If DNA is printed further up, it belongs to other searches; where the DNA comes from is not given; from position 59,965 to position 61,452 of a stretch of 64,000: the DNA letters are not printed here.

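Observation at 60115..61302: GGDEF cyclase with a polytopic N-terminal sensor and no I-site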

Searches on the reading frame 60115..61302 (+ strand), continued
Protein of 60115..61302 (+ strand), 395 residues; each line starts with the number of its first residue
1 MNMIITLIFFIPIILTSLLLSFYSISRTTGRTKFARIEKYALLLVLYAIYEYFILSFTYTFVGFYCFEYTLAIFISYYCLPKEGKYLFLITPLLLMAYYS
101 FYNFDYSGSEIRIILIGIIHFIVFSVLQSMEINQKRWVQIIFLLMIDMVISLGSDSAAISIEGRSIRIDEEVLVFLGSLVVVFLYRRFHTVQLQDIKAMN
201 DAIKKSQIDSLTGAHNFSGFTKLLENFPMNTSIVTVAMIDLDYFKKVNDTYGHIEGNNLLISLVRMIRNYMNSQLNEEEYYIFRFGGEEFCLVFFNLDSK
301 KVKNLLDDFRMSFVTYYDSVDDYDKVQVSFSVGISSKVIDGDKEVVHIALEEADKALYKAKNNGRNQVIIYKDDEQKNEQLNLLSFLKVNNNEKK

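Call 32: search_solved_structures(query=window:60115-61299:+, show_alignments=5, max_evalue=1e-10)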
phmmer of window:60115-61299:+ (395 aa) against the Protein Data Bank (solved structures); distinct sequences matched with E-value up to 1e-10: 31.
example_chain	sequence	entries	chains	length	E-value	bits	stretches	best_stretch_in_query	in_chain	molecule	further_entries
9t28_A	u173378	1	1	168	8.8e-21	77.8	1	209-368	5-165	diguanylate cyclase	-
3i5c_A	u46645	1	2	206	3e-19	72.7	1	207-370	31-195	Fusion of General control protein GCN4 and WSPR response regulator protein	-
3i5b_A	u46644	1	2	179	4.9e-19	72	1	209-370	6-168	WspR response regulator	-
3bre_A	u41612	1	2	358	1.2e-18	70.8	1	206-370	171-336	Probable two-component response regulator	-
6hbz_A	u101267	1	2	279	2e-18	70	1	193-370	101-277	GGDEF domain protein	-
6zxm_A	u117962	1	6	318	1.6e-17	67.1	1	195-369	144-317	Putative GGDEF/response regulator receiver domain protein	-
6zxb_A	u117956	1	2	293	2.1e-17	66.7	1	195-369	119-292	Putative GGDEF/response regulator receiver domain protein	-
6zxc_A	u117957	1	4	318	2.6e-17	66.4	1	195-369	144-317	Putative GGDEF/response regulator receiver domain protein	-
3ign_A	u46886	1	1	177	2.8e-16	63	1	203-372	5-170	Diguanylate cyclase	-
4wxw_A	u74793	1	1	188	5e-16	62.1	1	192-367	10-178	Uncharacterized protein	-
3i5a_A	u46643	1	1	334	5.8e-16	61.9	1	200-368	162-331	Response regulator/GGDEF domain protein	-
4wxo_A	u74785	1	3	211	1.2e-15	60.8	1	200-367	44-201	Uncharacterized protein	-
5euh_A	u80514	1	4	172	2.1e-15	60.1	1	233-371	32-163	Putative GGDEF domain membrane protein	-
8c05_A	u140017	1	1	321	4.9e-15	58.9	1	206-373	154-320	Sensor domain-containing diguanylate cyclase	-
6eib_A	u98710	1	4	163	1.3e-14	57.4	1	237-373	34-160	Sensory box/GGDEF family protein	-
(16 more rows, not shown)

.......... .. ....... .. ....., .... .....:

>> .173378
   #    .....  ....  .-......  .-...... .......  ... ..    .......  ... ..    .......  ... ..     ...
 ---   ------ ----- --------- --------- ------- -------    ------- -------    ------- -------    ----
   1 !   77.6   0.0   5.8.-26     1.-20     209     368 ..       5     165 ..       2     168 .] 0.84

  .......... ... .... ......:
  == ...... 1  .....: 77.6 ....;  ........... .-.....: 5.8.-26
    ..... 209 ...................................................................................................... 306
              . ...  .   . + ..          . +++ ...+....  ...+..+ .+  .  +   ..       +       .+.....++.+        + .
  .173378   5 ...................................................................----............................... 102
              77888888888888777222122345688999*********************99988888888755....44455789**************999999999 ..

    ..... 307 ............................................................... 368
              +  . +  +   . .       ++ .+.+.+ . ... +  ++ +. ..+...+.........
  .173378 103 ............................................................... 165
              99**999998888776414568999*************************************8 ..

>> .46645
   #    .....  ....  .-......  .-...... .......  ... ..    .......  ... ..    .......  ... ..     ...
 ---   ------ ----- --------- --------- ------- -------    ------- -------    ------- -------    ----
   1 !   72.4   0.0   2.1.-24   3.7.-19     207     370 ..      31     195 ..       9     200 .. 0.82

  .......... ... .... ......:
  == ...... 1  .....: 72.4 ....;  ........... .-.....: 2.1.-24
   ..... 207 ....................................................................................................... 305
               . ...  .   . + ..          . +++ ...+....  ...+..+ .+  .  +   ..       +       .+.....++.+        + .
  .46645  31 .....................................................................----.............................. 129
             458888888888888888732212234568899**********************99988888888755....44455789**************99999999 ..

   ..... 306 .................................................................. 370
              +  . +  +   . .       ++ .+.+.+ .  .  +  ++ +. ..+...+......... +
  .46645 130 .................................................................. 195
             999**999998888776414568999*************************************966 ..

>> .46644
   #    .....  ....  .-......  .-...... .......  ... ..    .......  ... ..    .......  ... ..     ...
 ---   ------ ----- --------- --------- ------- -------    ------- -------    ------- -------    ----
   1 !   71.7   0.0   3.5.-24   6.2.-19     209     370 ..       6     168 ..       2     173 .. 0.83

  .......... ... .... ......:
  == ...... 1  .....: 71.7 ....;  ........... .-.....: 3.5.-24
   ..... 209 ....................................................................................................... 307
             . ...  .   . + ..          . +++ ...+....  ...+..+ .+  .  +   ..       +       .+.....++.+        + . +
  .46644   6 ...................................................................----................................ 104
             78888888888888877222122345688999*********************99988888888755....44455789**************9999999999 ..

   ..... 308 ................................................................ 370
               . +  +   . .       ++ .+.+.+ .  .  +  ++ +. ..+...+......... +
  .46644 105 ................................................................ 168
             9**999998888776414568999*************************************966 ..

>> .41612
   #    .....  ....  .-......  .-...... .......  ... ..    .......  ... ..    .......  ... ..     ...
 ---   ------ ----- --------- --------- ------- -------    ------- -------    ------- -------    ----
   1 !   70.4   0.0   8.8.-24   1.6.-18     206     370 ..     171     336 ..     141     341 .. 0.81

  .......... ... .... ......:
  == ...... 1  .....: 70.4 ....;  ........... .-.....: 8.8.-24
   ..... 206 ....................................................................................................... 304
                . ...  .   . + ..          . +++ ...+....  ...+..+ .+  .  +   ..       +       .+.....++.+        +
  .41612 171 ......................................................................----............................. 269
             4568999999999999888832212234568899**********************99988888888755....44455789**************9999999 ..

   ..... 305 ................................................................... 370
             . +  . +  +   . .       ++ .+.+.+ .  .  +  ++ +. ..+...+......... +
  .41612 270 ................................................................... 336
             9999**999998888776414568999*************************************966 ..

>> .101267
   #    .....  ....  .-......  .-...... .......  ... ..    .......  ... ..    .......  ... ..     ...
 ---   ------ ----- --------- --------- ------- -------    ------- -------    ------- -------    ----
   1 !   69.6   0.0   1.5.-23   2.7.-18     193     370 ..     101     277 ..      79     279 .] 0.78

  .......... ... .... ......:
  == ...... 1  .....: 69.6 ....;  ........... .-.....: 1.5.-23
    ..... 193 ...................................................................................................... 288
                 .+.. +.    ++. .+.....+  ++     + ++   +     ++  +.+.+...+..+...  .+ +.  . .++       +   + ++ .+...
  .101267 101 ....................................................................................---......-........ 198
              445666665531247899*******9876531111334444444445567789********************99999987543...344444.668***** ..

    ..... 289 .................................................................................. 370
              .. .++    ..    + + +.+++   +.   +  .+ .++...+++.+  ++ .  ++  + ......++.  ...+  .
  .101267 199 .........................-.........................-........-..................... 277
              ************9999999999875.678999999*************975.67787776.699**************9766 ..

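Call 43: find_encoding_contigs(protein=P0002, flank=10000, max_places=2)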
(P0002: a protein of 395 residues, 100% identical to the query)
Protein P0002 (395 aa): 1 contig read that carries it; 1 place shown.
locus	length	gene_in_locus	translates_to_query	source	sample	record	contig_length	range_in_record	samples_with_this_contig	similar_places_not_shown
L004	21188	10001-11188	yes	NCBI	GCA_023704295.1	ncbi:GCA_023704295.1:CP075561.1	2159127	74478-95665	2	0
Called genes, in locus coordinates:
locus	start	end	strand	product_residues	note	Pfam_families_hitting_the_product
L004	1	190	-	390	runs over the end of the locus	PF00155:Aminotran_1_2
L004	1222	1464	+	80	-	PF12636:DUF3781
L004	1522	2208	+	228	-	PF00702:Hydrolase, PF13419:HAD_2, PF13242:Hydrolase_like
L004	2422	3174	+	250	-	PF03009:GDPD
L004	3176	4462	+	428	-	PF07690:MFS_1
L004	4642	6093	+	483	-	PF13396:PLDc_N, PF13091:PLDc_2, PF00614:PLDc (faint), PF13091:PLDc_2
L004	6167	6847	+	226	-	-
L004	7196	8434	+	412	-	PF07690:MFS_1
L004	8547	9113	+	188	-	PF12844:HTH_19, PF13560:HTH_31 (weak), PF01381:HTH_3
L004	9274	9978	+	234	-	PF00563:EAL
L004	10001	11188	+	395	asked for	PF00990:GGDEF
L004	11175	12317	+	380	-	PF01270:Glyco_hydro_8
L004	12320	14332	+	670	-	PF00535:Glycos_transf_2, PF13641:Glyco_tranf_2_3, PF13506:Glyco_transf_21, PF13632:Glyco_trans_2_3, PF03552:Cellulose_synt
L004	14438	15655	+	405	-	PF00768:Peptidase_S11, PF13354:Beta-lactamase2, PF07943:PBP5_C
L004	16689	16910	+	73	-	PF06810:Phage_scaffold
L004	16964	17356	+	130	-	-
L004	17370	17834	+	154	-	-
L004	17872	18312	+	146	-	-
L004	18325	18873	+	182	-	PF06854:Phage_Gp15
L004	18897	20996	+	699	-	PF04513:Baculo_PEP_C (faint)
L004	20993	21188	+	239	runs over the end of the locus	PF20195:DUF6558 (weak), PF05709:Sipho_tail (weak)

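Call 45: search_protein_families(library=pfam, proteins=[L004:12320-14332:+, L003:243-2216:+, L003:2266-2991:+, L001:7055-7867:+, L001:9462-11432:-], max_evalue=1)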
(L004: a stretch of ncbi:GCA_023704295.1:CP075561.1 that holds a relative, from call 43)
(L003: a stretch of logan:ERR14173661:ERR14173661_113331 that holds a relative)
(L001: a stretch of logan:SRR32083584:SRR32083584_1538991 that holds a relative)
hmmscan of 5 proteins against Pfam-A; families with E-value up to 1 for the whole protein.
L004:12320-14332:+ (670 aa): 7 families
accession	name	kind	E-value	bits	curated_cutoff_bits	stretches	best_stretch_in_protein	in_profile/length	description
PF13632.12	Glyco_trans_2_3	-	4.7e-29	102.1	27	1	191-401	2-195/198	Glycosyl transferase family group 2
PF13641.12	Glyco_tranf_2_3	-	1.5e-23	84.4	27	1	109-334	1-230/230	Glycosyltransferase like family 2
PF00535.33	Glycos_transf_2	-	7.9e-23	81.7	23.3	1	113-281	2-168/168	Glycosyl transferase family 2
PF13506.12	Glyco_transf_21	-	1.1e-14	54.8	21.7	1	174-333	17-174/174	Glycosyl transferase family 21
PF03552.20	Cellulose_synt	-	1.1e-12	47.8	24.7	2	282-405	416-544/722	Cellulose synthase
PF10111.15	Glyco_tranf_2_2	-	0.0024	17.8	27.3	1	114-284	3-182/276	Glycosyltransferase like family 2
PF03142.21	Chitin_synth_2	-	0.22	10.6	27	1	293-337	332-376/527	Chitin synthase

L003:243-2216:+ (657 aa): 7 families
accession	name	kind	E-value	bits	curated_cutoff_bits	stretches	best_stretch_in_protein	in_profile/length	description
PF13632.12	Glyco_trans_2_3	-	1e-26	94.4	27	1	189-401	2-191/198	Glycosyl transferase family group 2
PF13641.12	Glyco_tranf_2_3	-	1.4e-23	84.6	27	1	105-332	1-230/230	Glycosyltransferase like family 2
PF00535.33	Glycos_transf_2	-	1.3e-20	74.4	23.3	1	109-278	2-167/168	Glycosyl transferase family 2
PF13506.12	Glyco_transf_21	-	6.4e-12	45.7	21.7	1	169-331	14-174/174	Glycosyl transferase family 21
PF03552.20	Cellulose_synt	-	1.1e-10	41.2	24.7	2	280-412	416-553/722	Cellulose synthase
PF07238.19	PilZ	-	0.00028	21.6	22.5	1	529-620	2-98/102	PilZ domain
PF03142.21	Chitin_synth_2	-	0.04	13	27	1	291-332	332-373/527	Chitin synthase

L003:2266-2991:+ (241 aa): 3 families
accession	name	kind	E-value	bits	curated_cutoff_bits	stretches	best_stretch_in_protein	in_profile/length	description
PF00563.25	EAL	-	2.2e-20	73.5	31.3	1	12-232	11-236/236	EAL domain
PF08696.17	Dna2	-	0.073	13.2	22.4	1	45-120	86-161/204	DNA replication factor Dna2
PF24849.1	DUF7724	-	0.076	13.5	27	1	79-115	8-44/88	Domain of unknown function (DUF7724)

L001:7055-7867:+ (270 aa): 1 family
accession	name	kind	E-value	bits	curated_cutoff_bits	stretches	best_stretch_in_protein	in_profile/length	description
PF06338.17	ComK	-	0.0018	18.5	22.3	1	107-197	55-148/152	ComK protein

L001:9462-11432:- (656 aa): 0 families

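Call 48: search_solved_structures(query=L004:12320-14329:+, max_evalue=0.001, show_alignments=1)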
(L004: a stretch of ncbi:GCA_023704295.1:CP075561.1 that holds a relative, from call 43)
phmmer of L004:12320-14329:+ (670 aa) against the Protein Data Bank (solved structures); distinct sequences matched with E-value up to 0.001: 16.
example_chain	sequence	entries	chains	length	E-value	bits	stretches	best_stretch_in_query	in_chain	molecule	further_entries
7lby_A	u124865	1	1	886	7.1e-86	292.3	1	11-572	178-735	Cellulose synthase catalytic subunit [UDP-forming]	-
9b8v_E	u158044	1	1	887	7.1e-86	292.3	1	11-572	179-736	Cellulose synthase catalytic subunit [UDP-forming]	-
9fmv_A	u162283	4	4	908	7.6e-86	292.2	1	11-572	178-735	Cellulose synthase catalytic subunit [UDP-forming]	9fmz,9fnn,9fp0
5ej1_A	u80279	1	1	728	2.4e-79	270.7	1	44-536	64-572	Putative cellulose synthase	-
4hg6_A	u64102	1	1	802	3.5e-79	270.2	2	150-536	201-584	Cellulose Synthase Subunit A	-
4p00_A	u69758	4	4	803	3.5e-79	270.2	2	150-536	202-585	Cellulose Synthase A subunit | Cellulose Synthase subunit A | Putative cellulose synthase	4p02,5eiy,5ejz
8vi0_A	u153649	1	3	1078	4.8e-09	38.5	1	282-488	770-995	Cellulose synthase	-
8vht_A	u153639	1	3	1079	3.4e-08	35.7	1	282-488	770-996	Cellulose synthase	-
6yv7_A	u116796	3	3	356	4.6e-08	35.2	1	86-305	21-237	Glycosyl transferase, family 2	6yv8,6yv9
6yv7_B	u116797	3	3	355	4.8e-08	35.2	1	104-305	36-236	Glycosyl transferase, family 2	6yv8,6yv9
6wlb_A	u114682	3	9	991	1.5e-07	33.5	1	280-489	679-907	Cellulose synthase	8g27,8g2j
8dqk_A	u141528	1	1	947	7.9e-07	31.1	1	279-391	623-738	Cellulose synthase-like CslF6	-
6p61_A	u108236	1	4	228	1.6e-06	30.1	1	107-205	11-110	Glycosyltransferase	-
8vhz_A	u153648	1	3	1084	3.2e-06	29.1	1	282-488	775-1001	Cellulose synthase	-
7d5k_A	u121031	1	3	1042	3.8e-06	28.9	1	282-488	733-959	Cellulose synthase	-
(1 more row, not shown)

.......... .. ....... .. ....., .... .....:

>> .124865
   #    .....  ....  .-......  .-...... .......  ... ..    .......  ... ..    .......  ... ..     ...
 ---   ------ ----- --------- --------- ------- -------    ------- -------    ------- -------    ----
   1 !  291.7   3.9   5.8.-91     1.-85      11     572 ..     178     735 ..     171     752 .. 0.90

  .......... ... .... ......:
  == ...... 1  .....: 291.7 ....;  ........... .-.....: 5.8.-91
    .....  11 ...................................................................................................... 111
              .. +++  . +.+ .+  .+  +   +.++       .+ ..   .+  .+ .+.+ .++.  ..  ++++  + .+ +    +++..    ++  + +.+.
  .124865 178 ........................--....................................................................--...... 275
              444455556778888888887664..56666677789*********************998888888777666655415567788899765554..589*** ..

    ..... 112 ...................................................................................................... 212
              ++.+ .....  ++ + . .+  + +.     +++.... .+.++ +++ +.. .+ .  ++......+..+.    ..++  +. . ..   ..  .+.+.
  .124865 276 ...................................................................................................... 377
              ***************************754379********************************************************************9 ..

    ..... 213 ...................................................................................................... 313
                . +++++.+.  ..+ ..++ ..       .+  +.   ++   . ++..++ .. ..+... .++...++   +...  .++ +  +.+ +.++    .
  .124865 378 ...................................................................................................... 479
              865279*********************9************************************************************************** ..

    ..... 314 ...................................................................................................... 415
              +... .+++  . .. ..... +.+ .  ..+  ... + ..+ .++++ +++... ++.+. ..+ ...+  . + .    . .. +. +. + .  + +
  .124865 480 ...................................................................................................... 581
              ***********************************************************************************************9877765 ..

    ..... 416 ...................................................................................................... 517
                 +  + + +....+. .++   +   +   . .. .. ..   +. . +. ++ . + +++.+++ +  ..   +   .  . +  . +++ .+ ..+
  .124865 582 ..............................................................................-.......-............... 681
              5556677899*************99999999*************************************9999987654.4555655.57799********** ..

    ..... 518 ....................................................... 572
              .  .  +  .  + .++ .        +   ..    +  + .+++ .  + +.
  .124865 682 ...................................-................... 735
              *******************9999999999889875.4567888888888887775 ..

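Call 49: find_related_loci(query=A4, collection=genome_contigs, flank=7000)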
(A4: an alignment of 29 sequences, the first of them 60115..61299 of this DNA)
Query A4 (395 aa) in genome_contigs; peptide patterns used: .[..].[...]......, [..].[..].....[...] (x = any residue, [..] = any of these).
600 stretches matched a pattern (row limit reached: there are more); 572 encode a relative of the query (tblastn E <= 1e-3); the best 80 are kept; 80 distinct loci.
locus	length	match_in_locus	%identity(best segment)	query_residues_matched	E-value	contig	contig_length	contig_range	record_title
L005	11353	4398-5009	31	171-380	3e-26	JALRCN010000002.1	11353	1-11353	MAG: Nitrosomonas sp. isolate HTM.4 HTM_503447, whole genome shotgun sequence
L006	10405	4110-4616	33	209-384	8e-24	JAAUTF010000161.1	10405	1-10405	MAG: Candidatus Gracilibacteria bacterium isolate SM1_231_1 NODE_2811_length_10405_cov_2.288675, whole genome shotgun se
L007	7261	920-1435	33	190-368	2e-23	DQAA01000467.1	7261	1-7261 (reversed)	MAG TPA_asm: Pseudomonas sp. isolate UBA11273 contig_3781, whole genome shotgun sequence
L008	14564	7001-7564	32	175-373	6e-23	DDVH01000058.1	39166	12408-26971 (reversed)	MAG TPA_asm: Anaerolineales bacterium UBA2317 UBA2317_contig_1610, whole genome shotgun sequence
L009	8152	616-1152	33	196-382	1e-22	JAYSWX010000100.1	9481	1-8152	MAG: Phyllobacterium sp. isolate GFS_13021 GFS_13021_99, whole genome shotgun sequence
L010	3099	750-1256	34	197-370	1e-22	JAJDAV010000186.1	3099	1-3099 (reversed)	MAG: Nitrospinaceae bacterium isolate OFTM135 OFTM135_185, whole genome shotgun sequence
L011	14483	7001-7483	34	209-373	4e-22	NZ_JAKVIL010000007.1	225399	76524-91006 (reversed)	Ancylobacter gelatini strain A5.8 NODE_7_length_225399_cov_208.475928, whole genome shotgun sequence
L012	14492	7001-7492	32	205-368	9e-22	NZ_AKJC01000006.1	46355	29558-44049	Pseudomonas sp. GM84 PMI38_contig12.12, whole genome shotgun sequence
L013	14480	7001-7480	32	209-373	3e-21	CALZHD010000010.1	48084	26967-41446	MAG: uncultured Gammaproteobacteria bacterium isolate FO_M_Gamma_033.1 genome assembly, contig: scaffold_586, whole geno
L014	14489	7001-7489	31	209-376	4e-21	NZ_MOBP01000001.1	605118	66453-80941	Pseudomonas frederiksbergensis strain 39A2 39A2_contig_1, whole genome shotgun sequence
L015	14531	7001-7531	33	204-369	5e-21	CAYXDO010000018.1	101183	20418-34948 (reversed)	MAG TPA_asm: uncultured Myxococcales bacterium isolate binchicken_co232_77 genome assembly, contig: NODE_296_length_1011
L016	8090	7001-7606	33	165-371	1e-20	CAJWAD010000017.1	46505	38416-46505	MAG TPA_asm: uncultured Oleiphilus sp. isolate SRR5469033_bin.29_MetaBAT_v2.12.1_MAG genome assembly, contig: NODE_441_l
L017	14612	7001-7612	29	153-368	4e-20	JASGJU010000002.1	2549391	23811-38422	MAG: Pseudoxanthomonas sp. isolate 5N501 JMF-2111-06-0005.ont.bin.501_1, whole genome shotgun sequence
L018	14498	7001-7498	32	206-370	9e-20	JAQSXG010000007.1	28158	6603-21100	MAG: Neobacillus sp. isolate L_E1_T20_A_bin.13 scaffold_2395, whole genome shotgun sequence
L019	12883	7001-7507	31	204-381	1e-19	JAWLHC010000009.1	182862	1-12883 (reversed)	MAG: Verticiella sp. isolate 30dZY2.bin.29 NODE_178_length_182862_cov_10.852306, whole genome shotgun sequence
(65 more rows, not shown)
